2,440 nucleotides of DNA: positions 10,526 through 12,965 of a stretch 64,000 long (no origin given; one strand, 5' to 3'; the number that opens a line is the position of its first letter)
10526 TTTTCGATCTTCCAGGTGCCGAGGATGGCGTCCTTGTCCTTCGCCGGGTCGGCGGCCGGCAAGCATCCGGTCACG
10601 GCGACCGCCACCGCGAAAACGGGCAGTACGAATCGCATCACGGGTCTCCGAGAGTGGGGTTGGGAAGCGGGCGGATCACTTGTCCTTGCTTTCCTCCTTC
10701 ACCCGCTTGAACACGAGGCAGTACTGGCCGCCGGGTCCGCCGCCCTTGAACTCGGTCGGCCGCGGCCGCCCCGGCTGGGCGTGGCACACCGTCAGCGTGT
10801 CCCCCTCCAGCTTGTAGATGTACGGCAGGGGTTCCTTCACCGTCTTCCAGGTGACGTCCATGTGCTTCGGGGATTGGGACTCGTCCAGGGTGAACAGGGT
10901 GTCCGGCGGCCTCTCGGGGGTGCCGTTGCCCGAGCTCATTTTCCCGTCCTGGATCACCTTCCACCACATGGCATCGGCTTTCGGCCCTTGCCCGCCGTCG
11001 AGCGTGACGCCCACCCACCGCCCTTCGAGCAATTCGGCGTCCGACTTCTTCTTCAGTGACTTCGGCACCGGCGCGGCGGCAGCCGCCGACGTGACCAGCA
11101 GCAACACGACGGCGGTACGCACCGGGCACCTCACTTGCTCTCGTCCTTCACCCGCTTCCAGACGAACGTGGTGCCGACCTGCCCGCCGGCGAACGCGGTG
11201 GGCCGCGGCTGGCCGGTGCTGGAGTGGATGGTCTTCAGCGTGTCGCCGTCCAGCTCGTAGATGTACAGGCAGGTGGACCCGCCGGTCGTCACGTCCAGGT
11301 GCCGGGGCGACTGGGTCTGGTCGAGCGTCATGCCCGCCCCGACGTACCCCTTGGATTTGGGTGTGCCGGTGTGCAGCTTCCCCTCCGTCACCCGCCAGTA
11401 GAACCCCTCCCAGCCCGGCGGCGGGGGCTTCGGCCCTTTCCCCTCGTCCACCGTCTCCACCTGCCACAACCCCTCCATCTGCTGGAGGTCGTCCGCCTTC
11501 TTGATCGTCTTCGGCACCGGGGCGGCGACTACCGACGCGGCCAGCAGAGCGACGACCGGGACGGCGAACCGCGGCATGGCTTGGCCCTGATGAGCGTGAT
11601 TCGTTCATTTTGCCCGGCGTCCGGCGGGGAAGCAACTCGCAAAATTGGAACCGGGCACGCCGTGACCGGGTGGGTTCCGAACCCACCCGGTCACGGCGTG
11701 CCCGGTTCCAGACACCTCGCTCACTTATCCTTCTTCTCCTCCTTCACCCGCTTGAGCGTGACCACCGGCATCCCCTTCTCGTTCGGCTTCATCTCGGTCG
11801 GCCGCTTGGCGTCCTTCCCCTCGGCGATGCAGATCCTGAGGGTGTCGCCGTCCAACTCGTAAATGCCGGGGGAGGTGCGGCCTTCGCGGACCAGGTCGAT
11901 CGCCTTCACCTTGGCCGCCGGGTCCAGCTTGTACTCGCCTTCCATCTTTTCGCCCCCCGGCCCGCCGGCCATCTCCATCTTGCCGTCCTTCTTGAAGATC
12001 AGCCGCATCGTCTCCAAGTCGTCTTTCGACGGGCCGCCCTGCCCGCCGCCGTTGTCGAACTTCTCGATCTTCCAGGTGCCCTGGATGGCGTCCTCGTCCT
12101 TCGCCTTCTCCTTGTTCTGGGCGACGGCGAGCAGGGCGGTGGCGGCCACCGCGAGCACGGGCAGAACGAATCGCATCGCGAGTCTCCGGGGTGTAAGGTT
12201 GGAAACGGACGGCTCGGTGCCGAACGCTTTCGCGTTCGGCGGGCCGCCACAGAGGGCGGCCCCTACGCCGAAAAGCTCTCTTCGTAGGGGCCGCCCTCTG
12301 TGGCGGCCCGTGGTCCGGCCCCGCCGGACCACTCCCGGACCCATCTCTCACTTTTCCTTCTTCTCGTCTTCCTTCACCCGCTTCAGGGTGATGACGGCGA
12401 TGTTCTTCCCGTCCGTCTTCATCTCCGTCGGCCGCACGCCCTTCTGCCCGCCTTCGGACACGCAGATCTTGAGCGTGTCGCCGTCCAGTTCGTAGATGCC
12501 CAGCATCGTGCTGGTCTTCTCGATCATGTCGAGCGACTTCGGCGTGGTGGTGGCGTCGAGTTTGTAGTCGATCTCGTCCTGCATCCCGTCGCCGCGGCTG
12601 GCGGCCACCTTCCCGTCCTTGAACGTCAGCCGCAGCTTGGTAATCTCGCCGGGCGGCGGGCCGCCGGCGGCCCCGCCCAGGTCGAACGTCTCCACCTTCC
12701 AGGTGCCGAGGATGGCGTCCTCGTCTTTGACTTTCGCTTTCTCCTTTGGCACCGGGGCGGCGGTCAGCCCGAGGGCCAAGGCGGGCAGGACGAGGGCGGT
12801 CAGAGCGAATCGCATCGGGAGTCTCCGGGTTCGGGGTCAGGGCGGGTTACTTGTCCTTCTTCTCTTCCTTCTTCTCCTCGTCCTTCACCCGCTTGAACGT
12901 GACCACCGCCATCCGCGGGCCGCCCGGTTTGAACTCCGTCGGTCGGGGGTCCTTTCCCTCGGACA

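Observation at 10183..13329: Tandem array of six TIGR03067-like secreted mini-proteins in two subtypes, interleaved with palindromic repeats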

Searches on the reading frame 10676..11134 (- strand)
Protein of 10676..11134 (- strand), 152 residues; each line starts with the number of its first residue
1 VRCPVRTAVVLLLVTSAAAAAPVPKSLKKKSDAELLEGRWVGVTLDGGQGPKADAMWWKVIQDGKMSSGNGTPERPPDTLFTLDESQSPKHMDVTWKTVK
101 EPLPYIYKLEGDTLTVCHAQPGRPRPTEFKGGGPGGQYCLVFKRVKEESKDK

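Call 5: search_protein_families(library=ncbifam, proteins=[window:10676-11134:-], max_evalue=0.01)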
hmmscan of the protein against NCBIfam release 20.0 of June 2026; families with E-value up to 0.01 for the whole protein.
window:10676-11134:- (152 aa): 1 family
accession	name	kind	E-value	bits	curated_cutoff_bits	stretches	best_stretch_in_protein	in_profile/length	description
TIGR03067.1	Planc_TIGR03067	domain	3.8e-16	59.3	40.15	1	31-130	2-107/107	TIGR03067 domain-containing protein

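Call 6: search_protein_families(library=pfam, proteins=[window:10676-11134:-], max_evalue=0.01)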
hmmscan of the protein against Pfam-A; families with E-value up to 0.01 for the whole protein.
window:10676-11134:- (152 aa): 0 families

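Call 78: search_protein_families(library=padloc, proteins=[window:10676-11134:-], max_evalue=0.01)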
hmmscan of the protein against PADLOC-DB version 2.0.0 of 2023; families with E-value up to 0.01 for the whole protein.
window:10676-11134:- (152 aa): 0 families

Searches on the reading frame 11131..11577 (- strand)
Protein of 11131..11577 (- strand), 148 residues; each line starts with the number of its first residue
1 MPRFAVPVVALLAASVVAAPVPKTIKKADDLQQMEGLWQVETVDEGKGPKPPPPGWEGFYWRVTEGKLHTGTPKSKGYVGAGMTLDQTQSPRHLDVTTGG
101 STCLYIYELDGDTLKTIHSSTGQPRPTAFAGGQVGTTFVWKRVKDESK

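Call 5: search_protein_families(library=ncbifam, proteins=[window:11131-11577:-], max_evalue=0.01)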
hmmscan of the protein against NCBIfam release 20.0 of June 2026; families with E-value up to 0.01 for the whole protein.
window:11131-11577:- (148 aa): 1 family
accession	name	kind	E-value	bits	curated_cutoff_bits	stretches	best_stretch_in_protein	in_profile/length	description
TIGR03067.1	Planc_TIGR03067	domain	1.2e-15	57.7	40.15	1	28-130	1-107/107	TIGR03067 domain-containing protein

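Call 6: search_protein_families(library=pfam, proteins=[window:11131-11577:-], max_evalue=0.01)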
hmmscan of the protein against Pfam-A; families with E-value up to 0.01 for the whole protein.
window:11131-11577:- (148 aa): 0 families

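Call 78: search_protein_families(library=padloc, proteins=[window:11131-11577:-], max_evalue=0.01)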
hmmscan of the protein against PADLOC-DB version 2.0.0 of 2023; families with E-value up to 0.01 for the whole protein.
window:11131-11577:- (148 aa): 0 families

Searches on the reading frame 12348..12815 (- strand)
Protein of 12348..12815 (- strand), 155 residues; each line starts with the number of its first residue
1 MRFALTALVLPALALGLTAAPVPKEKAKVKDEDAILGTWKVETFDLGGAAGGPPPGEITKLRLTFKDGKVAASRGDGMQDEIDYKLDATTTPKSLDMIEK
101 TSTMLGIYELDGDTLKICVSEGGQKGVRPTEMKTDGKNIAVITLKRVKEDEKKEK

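Call 5: search_protein_families(library=ncbifam, proteins=[window:12348-12815:-], max_evalue=0.01)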
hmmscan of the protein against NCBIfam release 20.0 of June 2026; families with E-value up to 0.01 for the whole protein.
window:12348-12815:- (155 aa): 2 families
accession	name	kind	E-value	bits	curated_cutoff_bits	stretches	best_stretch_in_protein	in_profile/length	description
TIGR03067.1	Planc_TIGR03067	domain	5.2e-19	68.5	40.15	1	30-132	2-106/107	TIGR03067 domain-containing protein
TIGR03066.1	Gem_osc_para_1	paralog_domain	0.00017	21.7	93.25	0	1-45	1-38/121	TIGR03066 family protein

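Call 6: search_protein_families(library=pfam, proteins=[window:12348-12815:-], max_evalue=0.01)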
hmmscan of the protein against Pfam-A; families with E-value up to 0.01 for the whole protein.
window:12348-12815:- (155 aa): 0 families

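Call 14: find_encoding_contigs(protein=window:12348-12815:-, flank=10000, max_places=6)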
Protein window:12348-12815:- (155 aa): no gene with exactly this product is on record in the collection.

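Call 78: search_protein_families(library=padloc, proteins=[window:12348-12815:-], max_evalue=0.01)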
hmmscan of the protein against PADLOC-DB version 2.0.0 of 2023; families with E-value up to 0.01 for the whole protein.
window:12348-12815:- (155 aa): 0 families
